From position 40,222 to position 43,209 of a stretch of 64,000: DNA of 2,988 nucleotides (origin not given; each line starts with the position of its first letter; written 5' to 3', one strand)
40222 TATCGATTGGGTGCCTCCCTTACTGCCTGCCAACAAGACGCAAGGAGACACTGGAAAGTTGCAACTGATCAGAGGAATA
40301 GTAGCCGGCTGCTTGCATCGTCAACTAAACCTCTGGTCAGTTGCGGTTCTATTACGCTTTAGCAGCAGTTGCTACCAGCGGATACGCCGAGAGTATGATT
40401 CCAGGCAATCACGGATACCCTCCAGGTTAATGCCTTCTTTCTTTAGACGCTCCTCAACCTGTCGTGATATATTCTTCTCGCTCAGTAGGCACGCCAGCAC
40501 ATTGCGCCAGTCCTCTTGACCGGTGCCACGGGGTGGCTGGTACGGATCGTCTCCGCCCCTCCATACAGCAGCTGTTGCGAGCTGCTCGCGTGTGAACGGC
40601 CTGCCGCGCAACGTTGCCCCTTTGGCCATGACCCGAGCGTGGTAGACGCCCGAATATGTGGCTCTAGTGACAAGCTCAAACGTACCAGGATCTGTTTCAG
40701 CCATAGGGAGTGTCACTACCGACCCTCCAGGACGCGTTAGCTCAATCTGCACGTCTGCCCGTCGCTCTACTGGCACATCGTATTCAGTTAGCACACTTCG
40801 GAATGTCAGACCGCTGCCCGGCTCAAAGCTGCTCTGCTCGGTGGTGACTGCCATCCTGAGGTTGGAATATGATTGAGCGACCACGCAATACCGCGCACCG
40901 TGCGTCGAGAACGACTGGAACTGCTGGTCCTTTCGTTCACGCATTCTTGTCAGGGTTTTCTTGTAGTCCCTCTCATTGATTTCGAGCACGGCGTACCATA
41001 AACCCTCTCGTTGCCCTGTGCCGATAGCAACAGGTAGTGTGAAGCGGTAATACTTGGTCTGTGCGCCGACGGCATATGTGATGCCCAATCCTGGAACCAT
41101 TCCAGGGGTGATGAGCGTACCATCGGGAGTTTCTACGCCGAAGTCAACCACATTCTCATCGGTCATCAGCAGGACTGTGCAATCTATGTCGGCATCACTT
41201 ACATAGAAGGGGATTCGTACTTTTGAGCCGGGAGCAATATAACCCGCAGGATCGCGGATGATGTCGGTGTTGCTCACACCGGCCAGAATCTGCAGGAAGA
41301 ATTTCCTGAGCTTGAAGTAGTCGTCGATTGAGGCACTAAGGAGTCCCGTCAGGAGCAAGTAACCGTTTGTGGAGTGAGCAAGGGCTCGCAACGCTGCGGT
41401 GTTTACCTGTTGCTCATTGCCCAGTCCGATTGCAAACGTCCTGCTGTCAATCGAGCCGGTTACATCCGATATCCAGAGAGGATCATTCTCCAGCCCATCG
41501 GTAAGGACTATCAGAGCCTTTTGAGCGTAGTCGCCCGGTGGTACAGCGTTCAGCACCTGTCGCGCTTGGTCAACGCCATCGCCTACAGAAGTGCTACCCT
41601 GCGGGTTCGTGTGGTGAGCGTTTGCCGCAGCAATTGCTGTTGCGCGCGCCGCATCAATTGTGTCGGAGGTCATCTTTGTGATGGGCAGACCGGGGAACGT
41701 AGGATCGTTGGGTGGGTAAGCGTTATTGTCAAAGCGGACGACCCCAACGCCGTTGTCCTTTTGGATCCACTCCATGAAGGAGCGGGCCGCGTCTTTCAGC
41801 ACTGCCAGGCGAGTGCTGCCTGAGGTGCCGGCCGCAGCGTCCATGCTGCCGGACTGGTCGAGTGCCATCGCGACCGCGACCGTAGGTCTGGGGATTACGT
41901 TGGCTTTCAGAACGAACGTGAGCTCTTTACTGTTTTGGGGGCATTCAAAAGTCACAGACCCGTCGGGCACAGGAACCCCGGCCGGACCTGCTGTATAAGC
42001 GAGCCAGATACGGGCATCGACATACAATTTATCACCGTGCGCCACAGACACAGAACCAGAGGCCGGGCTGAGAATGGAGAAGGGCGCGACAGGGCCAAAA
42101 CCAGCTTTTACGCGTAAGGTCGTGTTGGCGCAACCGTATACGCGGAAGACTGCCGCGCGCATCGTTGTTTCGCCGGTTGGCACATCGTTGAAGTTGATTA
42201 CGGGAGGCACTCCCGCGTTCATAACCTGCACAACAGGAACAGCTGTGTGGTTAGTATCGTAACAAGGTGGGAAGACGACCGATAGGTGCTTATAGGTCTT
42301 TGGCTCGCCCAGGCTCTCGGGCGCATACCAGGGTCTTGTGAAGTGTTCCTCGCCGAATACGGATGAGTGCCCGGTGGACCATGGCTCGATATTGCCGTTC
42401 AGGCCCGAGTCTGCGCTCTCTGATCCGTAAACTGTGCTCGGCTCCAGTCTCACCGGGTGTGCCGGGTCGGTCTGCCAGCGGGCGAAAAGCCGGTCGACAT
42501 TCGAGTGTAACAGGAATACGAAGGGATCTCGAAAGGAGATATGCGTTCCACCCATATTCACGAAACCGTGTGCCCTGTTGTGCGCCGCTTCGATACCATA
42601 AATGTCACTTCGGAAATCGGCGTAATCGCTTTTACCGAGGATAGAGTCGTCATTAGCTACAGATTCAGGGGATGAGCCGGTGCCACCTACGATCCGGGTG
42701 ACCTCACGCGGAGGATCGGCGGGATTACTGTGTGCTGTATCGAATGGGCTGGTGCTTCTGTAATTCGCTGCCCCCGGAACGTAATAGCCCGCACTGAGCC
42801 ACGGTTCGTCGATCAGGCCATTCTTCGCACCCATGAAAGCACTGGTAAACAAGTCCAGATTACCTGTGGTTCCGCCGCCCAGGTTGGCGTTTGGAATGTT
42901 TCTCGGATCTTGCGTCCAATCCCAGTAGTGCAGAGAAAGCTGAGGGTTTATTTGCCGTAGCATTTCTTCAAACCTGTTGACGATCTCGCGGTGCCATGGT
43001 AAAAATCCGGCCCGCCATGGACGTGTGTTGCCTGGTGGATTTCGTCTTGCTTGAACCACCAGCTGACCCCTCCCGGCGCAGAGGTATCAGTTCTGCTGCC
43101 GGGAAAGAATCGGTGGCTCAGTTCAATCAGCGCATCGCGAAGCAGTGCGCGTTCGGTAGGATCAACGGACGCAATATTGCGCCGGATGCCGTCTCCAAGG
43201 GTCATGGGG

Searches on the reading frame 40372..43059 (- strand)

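Call 15: search_protein_families(library=pfam, proteins=[window:40372-43059:-], max_evalue=0.01)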
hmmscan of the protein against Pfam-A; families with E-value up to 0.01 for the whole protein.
window:40372-43059:- (895 aa): 3 families
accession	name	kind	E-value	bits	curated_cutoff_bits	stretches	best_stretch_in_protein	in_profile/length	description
PF00264.25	Tyrosinase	-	1.4e-21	78.3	22.6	1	17-197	28-213/214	Common central domain of tyrosinase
PF13519.12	VWA_2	-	9.7e-09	36.3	27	1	397-522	2-106/107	von Willebrand factor type A domain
PF00092.34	VWA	-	1.3e-06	29.2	23.8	1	396-565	2-155/174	von Willebrand factor type A domain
